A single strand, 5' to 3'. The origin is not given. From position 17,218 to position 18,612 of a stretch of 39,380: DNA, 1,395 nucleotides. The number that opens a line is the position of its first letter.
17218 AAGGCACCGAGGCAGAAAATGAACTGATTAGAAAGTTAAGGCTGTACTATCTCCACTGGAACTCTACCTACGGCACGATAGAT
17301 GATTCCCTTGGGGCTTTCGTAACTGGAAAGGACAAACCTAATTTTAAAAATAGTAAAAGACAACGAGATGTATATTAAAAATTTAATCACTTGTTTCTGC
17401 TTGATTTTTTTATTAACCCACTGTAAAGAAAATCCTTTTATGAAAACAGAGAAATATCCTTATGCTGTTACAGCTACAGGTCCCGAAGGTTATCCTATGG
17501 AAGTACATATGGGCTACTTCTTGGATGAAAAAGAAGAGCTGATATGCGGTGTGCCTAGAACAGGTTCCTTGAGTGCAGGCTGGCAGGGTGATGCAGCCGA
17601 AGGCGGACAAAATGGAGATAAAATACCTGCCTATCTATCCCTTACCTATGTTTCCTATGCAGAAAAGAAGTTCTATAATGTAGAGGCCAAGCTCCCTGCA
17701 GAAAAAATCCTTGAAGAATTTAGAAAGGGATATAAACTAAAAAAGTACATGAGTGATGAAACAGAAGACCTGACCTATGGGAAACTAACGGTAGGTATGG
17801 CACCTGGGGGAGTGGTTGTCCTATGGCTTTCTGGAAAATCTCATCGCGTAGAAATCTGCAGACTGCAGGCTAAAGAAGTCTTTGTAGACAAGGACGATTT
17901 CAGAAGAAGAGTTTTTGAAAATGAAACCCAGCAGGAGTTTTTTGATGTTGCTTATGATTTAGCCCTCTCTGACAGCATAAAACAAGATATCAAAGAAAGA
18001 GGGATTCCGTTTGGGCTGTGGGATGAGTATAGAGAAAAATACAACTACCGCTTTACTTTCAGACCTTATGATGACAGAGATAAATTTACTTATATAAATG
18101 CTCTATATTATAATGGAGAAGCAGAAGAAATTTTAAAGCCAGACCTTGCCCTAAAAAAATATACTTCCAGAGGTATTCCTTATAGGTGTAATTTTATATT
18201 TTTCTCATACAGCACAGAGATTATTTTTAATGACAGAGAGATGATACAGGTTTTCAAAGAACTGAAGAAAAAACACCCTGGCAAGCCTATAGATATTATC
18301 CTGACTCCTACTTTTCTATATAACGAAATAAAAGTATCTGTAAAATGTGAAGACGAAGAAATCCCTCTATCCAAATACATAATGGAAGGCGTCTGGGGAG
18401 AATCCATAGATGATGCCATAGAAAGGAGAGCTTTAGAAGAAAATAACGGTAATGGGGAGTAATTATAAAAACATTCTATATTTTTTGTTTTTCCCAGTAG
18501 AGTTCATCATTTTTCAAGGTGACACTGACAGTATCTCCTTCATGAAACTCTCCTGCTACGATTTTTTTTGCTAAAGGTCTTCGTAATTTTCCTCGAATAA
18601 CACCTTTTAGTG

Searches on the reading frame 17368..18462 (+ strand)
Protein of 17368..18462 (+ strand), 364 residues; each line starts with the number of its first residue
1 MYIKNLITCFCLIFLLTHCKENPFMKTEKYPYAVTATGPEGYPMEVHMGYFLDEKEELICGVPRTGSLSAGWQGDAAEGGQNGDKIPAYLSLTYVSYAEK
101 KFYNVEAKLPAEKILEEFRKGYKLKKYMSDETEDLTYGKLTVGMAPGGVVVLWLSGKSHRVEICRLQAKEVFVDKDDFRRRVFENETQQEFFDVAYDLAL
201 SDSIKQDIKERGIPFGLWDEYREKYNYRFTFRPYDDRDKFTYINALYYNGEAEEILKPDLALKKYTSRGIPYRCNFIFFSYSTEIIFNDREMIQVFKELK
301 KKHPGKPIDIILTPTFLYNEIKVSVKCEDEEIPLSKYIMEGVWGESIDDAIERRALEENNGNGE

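Call 55: search_protein_families(library=pfam, proteins=[window:17368-18462:+], max_evalue=0.001)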
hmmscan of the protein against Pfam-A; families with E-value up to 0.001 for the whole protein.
window:17368-18462:+ (364 aa): 1 family
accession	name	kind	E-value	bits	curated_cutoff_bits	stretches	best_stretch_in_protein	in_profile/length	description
PF11153.13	DUF2931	-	2.1e-37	129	22.2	1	28-216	10-182/182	Protein of unknown function (DUF2931)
